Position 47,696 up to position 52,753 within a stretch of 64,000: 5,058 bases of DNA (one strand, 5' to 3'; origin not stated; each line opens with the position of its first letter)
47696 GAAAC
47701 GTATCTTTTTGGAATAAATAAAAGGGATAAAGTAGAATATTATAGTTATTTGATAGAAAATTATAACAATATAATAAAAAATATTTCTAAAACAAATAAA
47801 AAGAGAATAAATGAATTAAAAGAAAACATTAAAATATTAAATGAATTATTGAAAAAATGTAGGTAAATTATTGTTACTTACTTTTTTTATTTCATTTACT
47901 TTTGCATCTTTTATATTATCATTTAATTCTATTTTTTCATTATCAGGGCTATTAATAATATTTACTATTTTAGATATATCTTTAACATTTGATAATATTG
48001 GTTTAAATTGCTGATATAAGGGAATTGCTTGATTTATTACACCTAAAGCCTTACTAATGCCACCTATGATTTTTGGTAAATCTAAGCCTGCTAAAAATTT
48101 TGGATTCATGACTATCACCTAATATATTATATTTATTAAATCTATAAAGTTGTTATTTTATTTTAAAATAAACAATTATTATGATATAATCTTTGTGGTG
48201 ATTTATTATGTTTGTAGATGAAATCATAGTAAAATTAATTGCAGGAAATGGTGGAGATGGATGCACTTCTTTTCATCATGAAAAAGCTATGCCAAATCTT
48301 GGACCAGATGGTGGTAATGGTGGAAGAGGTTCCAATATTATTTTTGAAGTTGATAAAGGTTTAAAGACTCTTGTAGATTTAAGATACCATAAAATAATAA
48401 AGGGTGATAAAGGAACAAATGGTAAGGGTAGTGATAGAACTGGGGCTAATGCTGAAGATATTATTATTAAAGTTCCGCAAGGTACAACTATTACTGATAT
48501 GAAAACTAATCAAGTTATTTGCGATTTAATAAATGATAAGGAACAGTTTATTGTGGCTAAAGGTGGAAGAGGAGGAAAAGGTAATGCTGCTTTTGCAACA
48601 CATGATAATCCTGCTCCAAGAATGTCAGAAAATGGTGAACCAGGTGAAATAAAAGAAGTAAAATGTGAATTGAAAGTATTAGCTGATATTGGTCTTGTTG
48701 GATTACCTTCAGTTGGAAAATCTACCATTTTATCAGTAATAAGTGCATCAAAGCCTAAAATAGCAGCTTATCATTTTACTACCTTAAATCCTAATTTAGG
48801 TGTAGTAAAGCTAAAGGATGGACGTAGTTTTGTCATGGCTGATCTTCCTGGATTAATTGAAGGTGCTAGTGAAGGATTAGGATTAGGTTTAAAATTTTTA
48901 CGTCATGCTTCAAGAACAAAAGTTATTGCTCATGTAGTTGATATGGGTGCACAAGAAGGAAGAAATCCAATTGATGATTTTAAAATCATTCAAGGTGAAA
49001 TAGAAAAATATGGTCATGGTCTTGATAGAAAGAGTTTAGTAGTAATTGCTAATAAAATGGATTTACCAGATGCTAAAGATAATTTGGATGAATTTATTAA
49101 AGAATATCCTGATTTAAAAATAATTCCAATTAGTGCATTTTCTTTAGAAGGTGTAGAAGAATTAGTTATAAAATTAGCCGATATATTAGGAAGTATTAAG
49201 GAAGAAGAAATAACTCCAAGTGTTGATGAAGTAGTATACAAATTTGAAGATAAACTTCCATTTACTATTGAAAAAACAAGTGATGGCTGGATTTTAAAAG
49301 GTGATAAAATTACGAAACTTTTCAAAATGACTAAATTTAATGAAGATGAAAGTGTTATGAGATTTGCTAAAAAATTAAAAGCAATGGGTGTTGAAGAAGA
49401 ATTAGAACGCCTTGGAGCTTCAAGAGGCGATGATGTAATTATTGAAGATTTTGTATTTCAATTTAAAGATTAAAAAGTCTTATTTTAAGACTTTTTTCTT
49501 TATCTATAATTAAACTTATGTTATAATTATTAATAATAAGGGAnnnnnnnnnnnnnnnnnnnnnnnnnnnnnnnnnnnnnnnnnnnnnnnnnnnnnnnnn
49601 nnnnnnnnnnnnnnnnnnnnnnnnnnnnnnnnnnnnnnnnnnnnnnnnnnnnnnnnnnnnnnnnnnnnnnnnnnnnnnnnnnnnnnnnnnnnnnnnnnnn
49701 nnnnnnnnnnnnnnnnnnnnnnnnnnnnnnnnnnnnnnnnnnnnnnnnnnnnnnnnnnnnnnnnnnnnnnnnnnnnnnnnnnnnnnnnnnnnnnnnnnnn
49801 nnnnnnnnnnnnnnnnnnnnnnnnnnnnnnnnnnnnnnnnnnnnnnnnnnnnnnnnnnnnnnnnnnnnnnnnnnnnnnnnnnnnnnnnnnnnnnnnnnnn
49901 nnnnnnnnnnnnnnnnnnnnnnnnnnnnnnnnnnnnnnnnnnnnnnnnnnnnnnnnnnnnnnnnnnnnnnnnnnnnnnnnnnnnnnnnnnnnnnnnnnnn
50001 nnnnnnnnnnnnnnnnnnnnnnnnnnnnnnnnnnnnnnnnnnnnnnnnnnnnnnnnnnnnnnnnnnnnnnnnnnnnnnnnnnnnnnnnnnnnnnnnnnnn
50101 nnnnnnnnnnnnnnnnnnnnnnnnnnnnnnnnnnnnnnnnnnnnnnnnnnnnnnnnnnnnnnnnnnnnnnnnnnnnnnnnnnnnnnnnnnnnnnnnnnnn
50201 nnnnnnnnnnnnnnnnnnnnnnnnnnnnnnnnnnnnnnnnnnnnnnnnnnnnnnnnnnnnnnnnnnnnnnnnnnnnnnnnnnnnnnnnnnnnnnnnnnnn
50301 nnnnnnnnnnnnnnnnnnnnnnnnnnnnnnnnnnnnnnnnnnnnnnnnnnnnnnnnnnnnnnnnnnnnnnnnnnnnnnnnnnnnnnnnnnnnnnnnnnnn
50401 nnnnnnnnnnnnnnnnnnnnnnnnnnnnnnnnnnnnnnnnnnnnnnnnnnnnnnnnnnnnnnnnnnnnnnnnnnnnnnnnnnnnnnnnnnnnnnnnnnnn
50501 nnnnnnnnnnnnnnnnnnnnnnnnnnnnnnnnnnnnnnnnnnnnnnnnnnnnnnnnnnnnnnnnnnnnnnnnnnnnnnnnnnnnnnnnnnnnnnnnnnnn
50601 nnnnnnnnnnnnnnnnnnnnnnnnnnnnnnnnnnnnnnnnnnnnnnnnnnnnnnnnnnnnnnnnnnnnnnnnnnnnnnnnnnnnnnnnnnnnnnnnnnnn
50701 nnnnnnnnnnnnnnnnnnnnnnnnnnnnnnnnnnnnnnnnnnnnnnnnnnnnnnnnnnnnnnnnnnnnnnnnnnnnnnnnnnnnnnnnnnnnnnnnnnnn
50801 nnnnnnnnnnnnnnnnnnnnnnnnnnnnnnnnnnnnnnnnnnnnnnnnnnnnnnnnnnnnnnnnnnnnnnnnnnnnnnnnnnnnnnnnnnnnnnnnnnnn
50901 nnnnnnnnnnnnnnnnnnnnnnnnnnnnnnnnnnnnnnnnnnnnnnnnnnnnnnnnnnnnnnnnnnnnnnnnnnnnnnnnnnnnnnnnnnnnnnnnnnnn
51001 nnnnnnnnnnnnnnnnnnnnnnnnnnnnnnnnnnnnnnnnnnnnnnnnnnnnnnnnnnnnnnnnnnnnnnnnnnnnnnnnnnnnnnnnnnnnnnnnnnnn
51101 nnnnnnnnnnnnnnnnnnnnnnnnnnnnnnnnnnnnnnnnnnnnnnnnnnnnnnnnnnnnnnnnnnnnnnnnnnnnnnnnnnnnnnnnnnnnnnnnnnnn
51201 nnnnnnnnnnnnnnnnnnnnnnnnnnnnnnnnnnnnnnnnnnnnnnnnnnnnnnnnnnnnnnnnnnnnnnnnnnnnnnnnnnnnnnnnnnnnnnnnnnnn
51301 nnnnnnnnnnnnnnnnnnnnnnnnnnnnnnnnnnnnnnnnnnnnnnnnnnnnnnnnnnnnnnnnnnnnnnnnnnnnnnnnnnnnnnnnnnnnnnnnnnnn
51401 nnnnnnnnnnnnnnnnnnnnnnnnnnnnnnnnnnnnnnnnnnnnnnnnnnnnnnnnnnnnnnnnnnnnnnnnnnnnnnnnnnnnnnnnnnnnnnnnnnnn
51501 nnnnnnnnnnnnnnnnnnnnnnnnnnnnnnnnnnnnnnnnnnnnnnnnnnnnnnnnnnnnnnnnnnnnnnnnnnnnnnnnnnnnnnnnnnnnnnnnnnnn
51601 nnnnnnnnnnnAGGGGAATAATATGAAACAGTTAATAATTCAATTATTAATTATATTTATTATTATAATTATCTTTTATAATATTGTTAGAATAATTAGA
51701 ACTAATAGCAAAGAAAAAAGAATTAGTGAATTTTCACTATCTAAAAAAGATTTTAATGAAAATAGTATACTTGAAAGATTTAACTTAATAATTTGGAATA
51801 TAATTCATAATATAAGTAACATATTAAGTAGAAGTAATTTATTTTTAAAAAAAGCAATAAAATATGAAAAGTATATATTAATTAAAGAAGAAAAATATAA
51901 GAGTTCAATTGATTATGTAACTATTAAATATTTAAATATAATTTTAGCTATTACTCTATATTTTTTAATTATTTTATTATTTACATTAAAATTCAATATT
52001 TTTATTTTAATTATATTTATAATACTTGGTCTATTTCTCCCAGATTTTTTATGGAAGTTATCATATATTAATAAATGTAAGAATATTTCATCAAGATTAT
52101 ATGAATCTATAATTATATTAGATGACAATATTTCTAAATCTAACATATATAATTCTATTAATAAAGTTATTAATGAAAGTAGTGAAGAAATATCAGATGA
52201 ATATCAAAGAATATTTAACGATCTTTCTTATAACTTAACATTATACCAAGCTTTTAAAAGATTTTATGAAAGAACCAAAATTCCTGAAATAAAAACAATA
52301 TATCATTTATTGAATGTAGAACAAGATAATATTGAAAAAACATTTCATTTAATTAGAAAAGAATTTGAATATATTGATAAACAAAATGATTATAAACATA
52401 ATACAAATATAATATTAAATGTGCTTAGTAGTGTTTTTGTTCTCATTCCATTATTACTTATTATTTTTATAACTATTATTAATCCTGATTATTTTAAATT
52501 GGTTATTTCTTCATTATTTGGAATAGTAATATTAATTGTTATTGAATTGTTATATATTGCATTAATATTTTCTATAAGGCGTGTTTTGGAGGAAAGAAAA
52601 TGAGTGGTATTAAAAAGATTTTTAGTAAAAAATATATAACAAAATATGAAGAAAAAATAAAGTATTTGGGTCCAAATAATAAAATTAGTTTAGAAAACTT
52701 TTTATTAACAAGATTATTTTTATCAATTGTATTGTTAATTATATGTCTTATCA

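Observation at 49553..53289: Tad/Flp-like four-gene module without a pilin or prepilin peptidase, sitting directly upstream of sigG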

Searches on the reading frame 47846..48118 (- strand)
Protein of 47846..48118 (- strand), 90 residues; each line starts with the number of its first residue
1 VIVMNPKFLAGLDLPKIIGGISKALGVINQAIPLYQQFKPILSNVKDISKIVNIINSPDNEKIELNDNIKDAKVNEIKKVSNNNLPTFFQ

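Call 3: search_protein_families(library=pfam, proteins=[window:47846-48118:-], max_evalue=0.01)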
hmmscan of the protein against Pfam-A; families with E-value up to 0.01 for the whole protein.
window:47846-48118:- (90 aa): 1 family
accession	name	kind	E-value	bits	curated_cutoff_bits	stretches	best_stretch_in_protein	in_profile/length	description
PF14181.11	YqfQ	-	1.3e-05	25.8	27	1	14-83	51-120/166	YqfQ-like protein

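Call 4: search_protein_families(library=ncbifam, proteins=[window:47846-48118:-], max_evalue=0.01)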
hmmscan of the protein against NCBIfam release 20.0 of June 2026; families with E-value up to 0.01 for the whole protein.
window:47846-48118:- (90 aa): 0 families

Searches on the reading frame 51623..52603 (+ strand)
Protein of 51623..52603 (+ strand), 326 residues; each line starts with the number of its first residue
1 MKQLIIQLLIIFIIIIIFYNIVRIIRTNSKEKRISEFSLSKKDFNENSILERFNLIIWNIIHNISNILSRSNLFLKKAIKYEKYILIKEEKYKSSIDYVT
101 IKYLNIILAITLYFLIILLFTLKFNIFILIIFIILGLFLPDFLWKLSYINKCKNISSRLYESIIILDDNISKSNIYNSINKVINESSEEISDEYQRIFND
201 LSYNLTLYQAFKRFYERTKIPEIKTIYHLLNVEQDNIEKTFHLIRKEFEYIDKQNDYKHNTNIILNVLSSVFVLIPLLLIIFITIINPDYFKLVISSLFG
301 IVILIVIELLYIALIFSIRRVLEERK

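Call 3: search_protein_families(library=pfam, proteins=[window:51623-52603:+], max_evalue=0.01)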
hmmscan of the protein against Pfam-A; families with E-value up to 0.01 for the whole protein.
window:51623-52603:+ (326 aa): 1 family
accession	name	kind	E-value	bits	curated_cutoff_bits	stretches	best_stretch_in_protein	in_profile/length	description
PF20990.2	DUF2207_C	-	0.0059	16.8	33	1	191-315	71-185/247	Predicted membrane protein (DUF2207) C-terminal domain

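Call 4: search_protein_families(library=ncbifam, proteins=[window:51623-52603:+], max_evalue=0.01)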
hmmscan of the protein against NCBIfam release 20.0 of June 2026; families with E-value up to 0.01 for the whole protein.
window:51623-52603:+ (326 aa): 0 families

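Call 10: find_homologous_proteins(query=window:51623-52603:+, max_evalue=0.001)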
Query window:51623-52603:+ (326 aa): 85 proteins with E <= 0.001 among 8000 candidates.
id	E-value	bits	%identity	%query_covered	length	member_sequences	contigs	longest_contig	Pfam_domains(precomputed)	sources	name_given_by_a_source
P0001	4.4e-189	646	100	100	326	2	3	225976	-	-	-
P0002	2.8e-114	400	61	100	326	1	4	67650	-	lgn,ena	-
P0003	2.3e-111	390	59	100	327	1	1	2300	-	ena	-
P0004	5.6e-109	383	57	100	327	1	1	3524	-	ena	-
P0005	7.7e-107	376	55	100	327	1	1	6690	-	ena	-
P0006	6.6e-106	372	57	100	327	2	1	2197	-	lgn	-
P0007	1.0e-104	369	56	100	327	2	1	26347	-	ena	-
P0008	1.0e-104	369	57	100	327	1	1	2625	-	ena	-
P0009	2.5e-104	367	58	94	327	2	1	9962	-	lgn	-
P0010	1.4e-103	365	54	100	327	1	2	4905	-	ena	-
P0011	1.4e-103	365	56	100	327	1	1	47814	-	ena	-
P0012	1.7e-103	365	54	100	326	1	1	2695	-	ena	-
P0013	5.4e-103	363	58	88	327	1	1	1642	-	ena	-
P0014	2.9e-102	361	56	98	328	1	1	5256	-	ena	-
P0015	3.7e-102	360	54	100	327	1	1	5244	-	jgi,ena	-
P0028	9.3e-98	346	53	100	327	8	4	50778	-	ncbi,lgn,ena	-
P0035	1.2e-76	276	44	100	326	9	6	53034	-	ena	-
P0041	7.1e-39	152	33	98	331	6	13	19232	PF00482.29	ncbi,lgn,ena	-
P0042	5.2e-37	146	36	93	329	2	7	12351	PF00482.29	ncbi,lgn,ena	-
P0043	3.0e-33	134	32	96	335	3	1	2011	PF00482.29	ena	-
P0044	2.9e-32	131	31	99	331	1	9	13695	PF00482.29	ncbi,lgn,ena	-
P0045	8.8e-32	129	34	93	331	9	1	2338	PF00482.29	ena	-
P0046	1.9e-28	118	32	96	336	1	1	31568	PF00482.29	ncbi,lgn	-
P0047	4.8e-26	110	27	94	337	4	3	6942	PF00482.29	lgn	-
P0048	5.3e-26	110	31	67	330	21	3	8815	PF00482.29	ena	-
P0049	1.1e-25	109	31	67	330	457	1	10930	PF00482.29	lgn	-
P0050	1.5e-25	109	28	93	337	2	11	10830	PF00482.29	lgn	-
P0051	1.4e-23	102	30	67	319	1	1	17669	PF00482.29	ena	-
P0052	1.8e-23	102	29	98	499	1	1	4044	PF00482.29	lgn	-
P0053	1.8e-23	102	28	99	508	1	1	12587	PF00482.29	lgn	-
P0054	7.0e-23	100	28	94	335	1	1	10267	PF00482.29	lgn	-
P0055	1.4e-22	99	29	88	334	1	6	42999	PF00482.29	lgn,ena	-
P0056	1.5e-22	99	28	90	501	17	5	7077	PF16403.12,PF00482.29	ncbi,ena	-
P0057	6.2e-22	97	29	90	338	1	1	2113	PF00482.29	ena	-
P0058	7.9e-22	96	30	67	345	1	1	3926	PF00482.29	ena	-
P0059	9.4e-22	96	29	90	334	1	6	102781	PF00482.29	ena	-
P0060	1.1e-21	96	29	90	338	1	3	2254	PF00482.29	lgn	-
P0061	3.0e-21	95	30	97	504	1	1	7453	PF00482.29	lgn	-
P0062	8.8e-21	93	29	90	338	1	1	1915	PF00482.29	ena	-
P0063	1.0e-20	93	29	87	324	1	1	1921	PF00482.29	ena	-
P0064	1.2e-20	93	30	67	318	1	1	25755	PF00482.29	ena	-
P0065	6.4e-20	90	29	98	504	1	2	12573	PF00482.29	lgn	-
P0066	1.7e-19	89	28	96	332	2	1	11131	PF00482.29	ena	-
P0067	3.1e-19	88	28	82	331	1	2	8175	PF00482.29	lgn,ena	-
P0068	4.9e-19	87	28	82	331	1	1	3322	PF00482.29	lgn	-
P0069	9.5e-19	86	28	82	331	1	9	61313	PF00482.29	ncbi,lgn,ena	-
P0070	7.7e-18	83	27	90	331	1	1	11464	PF00482.29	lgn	-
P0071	1.6e-17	82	27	92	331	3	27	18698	PF00482.29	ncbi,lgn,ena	-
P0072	1.1e-16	80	27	57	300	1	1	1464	PF00482.29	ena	-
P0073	2.2e-16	79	26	89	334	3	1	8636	PF00482.29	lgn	-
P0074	2.9e-16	78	29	82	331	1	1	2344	PF00482.29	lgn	-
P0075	7.3e-16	77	29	82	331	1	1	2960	PF00482.29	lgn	-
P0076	2.7e-15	75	27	94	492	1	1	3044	PF00482.29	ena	-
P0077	3.6e-14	71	26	86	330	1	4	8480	PF00482.29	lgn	-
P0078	4.5e-14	71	26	98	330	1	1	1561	PF00482.29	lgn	-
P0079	8.3e-14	70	25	84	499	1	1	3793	PF16403.12,PF00482.29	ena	-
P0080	5.3e-13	67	26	83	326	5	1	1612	PF00482.29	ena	-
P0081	1.5e-12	66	26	99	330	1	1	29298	PF00482.29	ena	-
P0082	2.5e-12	65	22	83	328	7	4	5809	PF00482.29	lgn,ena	-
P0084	2.3e-11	62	27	83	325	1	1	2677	PF00482.29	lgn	-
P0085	3.1e-5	42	20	60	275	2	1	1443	PF00482.29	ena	-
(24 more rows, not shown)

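Call 22: find_related_loci(query=A2, collection=genome_contigs, flank=10000)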
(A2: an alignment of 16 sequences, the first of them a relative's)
Query A2 (326 aa) in genome_contigs; peptide patterns used: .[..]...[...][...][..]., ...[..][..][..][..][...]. (x = any residue, [..] = any of these).
136 stretches matched a pattern; 4 encode a relative of the query (tblastn E <= 1e-3); 4 distinct loci.
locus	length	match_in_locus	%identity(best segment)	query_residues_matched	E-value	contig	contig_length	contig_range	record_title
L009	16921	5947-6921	53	2-326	2e-103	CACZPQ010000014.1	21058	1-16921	MAG: uncultured Erysipelotrichaceae bacterium isolate RUG12834 genome assembly, contig: RUG12834_asm_14, whole genome sh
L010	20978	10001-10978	52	1-326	8e-103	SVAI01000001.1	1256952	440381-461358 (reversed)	MAG: Bacillota bacterium isolate SIG198 NODE_2_length_1256952_cov_122.863792, whole genome shotgun sequence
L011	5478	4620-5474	53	1-285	6e-95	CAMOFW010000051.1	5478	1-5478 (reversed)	MAG: uncultured Tenericutes bacterium isolate SRR873603_bin.70_metaWRAP_v1.3_MAG genome assembly, contig: NODE_48503_len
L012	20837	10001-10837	52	23-301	2e-85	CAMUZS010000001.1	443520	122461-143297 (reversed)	MAG TPA_asm: uncultured Tenericutes bacterium isolate SRR8387716_bin.15_metaWRAP_v1.3_MAG genome assembly, contig: ERZ14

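Call 35: find_encoding_contigs(protein=P0035, flank=8000, max_places=1)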
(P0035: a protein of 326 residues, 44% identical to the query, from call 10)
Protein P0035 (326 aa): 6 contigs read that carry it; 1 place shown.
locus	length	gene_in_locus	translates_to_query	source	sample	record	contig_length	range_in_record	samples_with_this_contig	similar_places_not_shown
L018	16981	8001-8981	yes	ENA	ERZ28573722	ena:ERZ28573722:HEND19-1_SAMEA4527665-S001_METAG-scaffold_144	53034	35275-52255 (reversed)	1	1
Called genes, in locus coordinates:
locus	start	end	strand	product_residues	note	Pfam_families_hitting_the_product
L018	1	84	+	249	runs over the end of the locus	PF02163:Peptidase_M50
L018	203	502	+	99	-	PF00829:Ribosomal_L21p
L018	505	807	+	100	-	PF04327:Peptidase_Prp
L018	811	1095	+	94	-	PF01016:Ribosomal_L27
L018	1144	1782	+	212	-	PF02390:Methyltransf_4, PF13649:Methyltransf_25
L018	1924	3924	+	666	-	-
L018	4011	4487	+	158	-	-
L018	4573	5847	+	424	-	PF01018:GTP1_OBG, PF02421:FeoB_N (weak), PF01926:MMR_HSR1, PF09269:DUF1967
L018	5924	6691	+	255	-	PF10609:ParA, PF13614:AAA_31, PF01656:CbiA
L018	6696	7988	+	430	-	PF00437:T2SSE, PF27713:UCP018868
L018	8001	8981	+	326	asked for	-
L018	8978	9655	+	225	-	-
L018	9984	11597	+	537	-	PF12810:ALK_LTK_GRD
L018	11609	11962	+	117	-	PF01219:DAGK_prokar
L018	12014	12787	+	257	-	PF04542:Sigma70_r2, PF04539:Sigma70_r3 (faint), PF08281:Sigma70_r4_2 (weak), PF04545:Sigma70_r4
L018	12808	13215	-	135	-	-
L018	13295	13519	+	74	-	PF05239:PRC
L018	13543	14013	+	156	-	PF01252:Peptidase_A8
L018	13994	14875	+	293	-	PF01479:S4, PF00849:PseudoU_synth_2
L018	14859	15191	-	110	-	-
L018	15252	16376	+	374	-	PF01694:Rhomboid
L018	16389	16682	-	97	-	-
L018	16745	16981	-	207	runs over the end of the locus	PF01726:LexA_DNA_bind, PF00717:Peptidase_S24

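Call 53: search_solved_structures(query=A2, max_evalue=1)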
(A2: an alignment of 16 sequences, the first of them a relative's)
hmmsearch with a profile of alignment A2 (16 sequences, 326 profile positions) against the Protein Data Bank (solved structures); distinct sequences matched with E-value up to 1: 1.
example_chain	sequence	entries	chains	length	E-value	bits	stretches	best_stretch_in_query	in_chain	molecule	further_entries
1vmb_A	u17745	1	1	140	0.19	14.1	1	152-206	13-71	30S ribosomal protein S6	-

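Call 62: list_cluster_members(proteins=[P0041, P0042, P0044, P0046, P0069, P0071, P0166, P0176, P0117, P0028])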
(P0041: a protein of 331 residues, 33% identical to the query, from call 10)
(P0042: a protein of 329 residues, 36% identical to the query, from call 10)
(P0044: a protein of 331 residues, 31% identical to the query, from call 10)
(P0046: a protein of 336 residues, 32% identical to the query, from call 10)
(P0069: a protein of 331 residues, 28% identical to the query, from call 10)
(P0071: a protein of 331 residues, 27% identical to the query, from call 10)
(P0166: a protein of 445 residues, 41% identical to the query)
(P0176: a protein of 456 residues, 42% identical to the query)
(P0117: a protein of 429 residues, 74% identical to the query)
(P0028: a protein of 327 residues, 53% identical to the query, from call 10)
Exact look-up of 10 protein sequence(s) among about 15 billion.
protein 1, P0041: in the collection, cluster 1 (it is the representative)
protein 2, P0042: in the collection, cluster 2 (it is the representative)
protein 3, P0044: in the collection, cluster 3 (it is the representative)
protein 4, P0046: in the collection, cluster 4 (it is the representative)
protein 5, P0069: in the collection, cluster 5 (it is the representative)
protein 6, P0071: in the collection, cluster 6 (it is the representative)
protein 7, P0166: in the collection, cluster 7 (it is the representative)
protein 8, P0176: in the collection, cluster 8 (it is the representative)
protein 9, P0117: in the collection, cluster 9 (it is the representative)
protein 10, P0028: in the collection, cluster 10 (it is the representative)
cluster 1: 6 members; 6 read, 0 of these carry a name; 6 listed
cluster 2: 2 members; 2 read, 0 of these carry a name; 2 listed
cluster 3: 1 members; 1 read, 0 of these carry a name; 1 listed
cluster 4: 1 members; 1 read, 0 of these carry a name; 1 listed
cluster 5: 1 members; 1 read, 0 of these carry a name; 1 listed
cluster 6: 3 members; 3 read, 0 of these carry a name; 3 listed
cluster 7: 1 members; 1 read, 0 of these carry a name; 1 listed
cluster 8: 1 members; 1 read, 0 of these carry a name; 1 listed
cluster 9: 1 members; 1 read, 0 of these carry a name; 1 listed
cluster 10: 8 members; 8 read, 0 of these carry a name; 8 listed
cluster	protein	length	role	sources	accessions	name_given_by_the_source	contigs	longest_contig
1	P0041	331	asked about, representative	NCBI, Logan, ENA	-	-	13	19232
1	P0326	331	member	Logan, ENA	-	-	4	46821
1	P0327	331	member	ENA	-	-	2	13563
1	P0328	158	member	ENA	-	-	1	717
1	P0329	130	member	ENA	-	-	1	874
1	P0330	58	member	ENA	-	-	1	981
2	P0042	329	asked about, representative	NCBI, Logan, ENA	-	-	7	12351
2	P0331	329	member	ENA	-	-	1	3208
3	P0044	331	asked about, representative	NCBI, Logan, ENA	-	-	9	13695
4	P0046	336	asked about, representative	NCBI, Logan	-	-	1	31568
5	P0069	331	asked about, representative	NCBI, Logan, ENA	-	-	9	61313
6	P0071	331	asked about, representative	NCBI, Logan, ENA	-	-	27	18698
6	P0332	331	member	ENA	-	-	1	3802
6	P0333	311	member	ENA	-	-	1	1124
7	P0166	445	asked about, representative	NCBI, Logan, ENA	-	-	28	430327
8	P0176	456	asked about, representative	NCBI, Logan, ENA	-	-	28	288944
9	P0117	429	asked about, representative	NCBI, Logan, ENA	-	-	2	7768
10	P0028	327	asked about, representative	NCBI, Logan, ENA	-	-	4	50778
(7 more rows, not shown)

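Call 63: find_encoding_contigs(protein=P0041, flank=9000, max_places=2)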
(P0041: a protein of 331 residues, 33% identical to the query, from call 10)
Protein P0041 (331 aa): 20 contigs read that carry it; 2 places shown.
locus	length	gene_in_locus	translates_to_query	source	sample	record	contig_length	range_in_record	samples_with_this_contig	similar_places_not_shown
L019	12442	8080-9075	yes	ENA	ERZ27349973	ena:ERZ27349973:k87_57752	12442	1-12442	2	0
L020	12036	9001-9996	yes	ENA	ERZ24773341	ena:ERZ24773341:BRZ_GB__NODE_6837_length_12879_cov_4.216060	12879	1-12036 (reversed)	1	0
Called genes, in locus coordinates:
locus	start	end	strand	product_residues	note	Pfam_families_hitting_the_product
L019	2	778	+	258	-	?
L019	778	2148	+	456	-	PF07949:YbbR (weak)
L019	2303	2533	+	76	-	-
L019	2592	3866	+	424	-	PF01018:GTP1_OBG, PF02421:FeoB_N (weak), PF01926:MMR_HSR1, PF09269:DUF1967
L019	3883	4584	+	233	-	-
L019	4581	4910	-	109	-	PF02643:DUF192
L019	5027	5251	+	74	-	PF04964:Flp_Fap (weak)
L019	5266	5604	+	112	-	PF07811:TadE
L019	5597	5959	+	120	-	-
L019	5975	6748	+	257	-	PF01656:CbiA, PF10609:ParA, PF13614:AAA_31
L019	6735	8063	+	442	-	PF00437:T2SSE, PF27713:UCP018868 (weak)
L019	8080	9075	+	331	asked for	PF00482:T2SSF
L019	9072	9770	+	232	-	PF00482:T2SSF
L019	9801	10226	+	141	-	-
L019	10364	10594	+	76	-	PF04023:FeoA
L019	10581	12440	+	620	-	?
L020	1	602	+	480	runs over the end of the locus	?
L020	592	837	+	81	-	-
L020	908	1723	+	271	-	PF19293:CdaA_N (weak), PF02457:DAC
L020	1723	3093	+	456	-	PF07949:YbbR (weak)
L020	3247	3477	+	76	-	-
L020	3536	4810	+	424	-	PF01018:GTP1_OBG, PF02421:FeoB_N (weak), PF01926:MMR_HSR1, PF09269:DUF1967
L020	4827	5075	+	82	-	-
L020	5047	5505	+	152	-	-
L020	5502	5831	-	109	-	PF02643:DUF192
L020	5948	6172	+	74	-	PF04964:Flp_Fap (weak)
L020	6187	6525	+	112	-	PF07811:TadE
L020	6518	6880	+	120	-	-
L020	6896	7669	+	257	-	PF01656:CbiA, PF10609:ParA, PF13614:AAA_31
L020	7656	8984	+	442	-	PF00437:T2SSE, PF27713:UCP018868 (weak)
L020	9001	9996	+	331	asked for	PF00482:T2SSF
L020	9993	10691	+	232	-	PF00482:T2SSF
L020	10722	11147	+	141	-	-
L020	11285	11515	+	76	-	PF04023:FeoA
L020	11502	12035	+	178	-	?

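Call 74: find_related_loci(query=A2, collection=metagenome_contigs, flank=6000)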
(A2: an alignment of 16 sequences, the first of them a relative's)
Query A2 (326 aa) in metagenome_contigs; peptide patterns used: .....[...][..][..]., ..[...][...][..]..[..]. (x = any residue, [..] = any of these).
424 stretches matched a pattern; 3 encode a relative of the query (tblastn E <= 1e-3); 3 distinct loci.
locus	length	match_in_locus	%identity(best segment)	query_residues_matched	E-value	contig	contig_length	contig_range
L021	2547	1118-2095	50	1-326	8e-113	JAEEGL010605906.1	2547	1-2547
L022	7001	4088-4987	55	27-326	2e-101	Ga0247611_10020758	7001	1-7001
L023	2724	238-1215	52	1-326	3e-102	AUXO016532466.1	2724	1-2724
